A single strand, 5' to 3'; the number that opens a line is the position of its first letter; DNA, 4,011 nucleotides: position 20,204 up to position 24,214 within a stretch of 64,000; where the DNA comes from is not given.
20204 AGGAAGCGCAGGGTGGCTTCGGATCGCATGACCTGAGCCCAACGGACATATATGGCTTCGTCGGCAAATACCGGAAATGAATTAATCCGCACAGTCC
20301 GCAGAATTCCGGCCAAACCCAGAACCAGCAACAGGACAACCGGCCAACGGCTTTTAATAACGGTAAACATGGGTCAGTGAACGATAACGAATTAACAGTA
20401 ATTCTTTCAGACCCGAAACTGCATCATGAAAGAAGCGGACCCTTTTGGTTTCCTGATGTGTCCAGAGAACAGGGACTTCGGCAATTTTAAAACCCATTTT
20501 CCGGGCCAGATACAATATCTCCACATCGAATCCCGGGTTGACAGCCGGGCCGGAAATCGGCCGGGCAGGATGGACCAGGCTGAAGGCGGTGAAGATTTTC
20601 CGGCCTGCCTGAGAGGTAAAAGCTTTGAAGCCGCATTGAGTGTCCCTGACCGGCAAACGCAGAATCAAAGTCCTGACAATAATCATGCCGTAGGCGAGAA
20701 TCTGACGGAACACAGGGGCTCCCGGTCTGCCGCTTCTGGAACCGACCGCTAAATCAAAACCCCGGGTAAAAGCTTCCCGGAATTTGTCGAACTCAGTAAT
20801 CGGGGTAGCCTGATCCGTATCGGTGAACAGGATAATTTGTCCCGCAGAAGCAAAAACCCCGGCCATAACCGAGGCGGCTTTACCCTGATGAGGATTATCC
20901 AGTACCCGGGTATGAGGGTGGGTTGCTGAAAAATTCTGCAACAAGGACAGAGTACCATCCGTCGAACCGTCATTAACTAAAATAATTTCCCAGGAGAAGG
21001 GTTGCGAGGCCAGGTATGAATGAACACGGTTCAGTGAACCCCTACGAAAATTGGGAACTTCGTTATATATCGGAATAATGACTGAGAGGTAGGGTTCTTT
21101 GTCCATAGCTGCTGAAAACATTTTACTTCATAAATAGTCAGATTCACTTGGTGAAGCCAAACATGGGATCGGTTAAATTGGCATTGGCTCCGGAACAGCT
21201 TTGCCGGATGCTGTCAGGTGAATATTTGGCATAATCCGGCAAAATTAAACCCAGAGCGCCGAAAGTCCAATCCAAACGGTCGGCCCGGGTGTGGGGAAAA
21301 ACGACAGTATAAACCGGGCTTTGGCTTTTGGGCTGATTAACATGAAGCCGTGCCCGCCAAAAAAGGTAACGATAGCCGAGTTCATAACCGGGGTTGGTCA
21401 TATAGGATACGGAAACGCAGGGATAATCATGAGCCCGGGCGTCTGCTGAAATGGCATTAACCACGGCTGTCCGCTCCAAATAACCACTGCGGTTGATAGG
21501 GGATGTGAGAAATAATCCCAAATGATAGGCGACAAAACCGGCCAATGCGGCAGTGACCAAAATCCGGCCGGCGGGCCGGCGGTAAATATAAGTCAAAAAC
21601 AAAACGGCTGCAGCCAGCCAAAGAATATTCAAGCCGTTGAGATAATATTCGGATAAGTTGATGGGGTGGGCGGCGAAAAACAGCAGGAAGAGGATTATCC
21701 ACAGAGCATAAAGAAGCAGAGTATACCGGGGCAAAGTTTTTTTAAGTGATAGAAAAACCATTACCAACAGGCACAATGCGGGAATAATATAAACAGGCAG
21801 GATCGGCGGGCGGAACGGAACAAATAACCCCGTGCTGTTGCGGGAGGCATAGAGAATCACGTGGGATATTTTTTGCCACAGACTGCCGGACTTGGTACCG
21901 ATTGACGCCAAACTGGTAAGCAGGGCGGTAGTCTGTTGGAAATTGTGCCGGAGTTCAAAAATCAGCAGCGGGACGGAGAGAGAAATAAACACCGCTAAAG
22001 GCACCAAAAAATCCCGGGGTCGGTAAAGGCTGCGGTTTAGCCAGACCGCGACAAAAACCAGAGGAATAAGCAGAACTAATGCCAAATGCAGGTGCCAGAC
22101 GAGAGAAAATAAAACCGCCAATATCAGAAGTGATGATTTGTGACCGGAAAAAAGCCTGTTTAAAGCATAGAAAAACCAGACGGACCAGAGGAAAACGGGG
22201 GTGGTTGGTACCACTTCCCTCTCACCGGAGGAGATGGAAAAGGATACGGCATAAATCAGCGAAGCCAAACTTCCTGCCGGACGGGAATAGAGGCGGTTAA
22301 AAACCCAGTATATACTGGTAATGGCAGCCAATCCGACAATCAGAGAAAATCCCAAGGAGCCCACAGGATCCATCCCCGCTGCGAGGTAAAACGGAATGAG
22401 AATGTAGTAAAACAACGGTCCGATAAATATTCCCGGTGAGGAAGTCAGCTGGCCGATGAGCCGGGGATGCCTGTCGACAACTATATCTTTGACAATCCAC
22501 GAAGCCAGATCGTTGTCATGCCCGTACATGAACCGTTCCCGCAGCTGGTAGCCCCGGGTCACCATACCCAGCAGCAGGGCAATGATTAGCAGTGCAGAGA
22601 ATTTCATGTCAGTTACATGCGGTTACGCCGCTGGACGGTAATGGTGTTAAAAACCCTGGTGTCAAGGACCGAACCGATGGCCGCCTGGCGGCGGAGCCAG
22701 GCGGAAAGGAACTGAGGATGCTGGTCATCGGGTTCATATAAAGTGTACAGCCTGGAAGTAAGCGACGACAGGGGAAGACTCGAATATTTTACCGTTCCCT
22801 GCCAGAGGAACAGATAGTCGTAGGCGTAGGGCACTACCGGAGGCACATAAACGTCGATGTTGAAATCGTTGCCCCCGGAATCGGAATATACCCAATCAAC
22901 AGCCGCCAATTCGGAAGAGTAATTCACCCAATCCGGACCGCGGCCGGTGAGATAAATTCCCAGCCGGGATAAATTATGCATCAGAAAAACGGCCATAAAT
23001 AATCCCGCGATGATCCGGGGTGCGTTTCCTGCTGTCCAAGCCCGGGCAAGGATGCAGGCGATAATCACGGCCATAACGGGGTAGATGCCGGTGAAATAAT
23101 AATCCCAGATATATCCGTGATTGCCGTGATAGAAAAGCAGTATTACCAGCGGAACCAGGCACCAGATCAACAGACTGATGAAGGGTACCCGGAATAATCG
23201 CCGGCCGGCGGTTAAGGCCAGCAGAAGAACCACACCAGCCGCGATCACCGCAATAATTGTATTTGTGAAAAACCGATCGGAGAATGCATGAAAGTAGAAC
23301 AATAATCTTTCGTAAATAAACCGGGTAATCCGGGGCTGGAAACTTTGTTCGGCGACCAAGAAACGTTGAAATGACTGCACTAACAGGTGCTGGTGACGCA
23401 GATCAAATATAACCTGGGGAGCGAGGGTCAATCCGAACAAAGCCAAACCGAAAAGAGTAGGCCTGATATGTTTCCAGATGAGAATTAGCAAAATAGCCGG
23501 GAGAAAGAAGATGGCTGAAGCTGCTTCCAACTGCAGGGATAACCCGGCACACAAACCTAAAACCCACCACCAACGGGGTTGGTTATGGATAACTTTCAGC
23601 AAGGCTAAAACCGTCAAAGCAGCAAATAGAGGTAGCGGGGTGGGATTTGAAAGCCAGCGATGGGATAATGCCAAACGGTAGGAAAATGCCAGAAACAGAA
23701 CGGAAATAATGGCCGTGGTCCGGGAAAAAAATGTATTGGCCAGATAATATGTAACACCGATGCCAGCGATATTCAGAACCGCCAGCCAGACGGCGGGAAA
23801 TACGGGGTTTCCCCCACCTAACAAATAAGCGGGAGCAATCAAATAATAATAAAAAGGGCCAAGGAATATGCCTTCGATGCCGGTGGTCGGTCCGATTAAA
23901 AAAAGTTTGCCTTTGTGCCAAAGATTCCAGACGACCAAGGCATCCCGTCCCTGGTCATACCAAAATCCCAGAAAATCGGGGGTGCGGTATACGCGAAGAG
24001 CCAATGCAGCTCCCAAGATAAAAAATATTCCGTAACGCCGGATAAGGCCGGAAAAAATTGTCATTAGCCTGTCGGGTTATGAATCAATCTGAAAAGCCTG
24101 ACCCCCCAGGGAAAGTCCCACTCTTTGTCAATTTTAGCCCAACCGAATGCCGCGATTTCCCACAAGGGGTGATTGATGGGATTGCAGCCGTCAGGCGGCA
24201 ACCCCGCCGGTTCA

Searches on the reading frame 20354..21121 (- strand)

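Call 66: search_protein_families(library=pfam, proteins=[window:20354-21121:-], max_evalue=0.001)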
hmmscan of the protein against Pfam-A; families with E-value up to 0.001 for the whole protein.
window:20354-21121:- (255 aa): 3 families
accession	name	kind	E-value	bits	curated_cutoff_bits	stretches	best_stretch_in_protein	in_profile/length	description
PF00535.33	Glycos_transf_2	-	3.6e-21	76.2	23.3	1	13-140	1-126/168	Glycosyl transferase family 2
PF10111.15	Glyco_tranf_2_2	-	6.2e-06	26.3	27.3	1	13-113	1-101/276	Glycosyltransferase like family 2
PF13641.12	Glyco_tranf_2_3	-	7e-06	26.6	27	1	12-225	3-213/230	Glycosyltransferase like family 2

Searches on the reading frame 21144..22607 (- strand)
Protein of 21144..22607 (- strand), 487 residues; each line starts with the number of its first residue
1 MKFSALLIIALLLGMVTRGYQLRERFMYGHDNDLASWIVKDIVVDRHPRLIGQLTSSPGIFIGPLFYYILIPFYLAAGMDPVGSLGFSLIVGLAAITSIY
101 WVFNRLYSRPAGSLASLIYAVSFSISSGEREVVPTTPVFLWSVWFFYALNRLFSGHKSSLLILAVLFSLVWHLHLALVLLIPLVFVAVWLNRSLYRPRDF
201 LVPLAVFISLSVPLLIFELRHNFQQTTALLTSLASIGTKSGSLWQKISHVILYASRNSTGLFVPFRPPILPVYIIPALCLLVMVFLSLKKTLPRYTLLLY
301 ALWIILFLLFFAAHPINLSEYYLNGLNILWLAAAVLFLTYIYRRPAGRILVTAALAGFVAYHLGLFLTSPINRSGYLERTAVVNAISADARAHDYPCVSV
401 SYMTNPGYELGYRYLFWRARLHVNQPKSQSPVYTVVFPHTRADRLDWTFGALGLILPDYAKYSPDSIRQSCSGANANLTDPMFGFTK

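Call 66: search_protein_families(library=pfam, proteins=[window:21144-22607:-], max_evalue=0.001)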
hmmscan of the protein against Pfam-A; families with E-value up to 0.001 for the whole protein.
window:21144-22607:- (487 aa): 1 family
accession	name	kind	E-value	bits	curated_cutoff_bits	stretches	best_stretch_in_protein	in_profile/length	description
PF13231.12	PMT_2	-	0.00074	20.2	26.1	1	64-215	4-158/160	Dolichyl-phosphate-mannose-protein mannosyltransferase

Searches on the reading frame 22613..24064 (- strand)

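Call 66: search_protein_families(library=pfam, proteins=[window:22613-24064:-], max_evalue=0.001)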
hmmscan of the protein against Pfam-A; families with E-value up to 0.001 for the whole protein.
window:22613-24064:- (483 aa): 1 family
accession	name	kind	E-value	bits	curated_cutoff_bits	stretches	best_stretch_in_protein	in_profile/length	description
PF13231.12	PMT_2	-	1.7e-09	38.5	26.1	1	70-204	4-137/160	Dolichyl-phosphate-mannose-protein mannosyltransferase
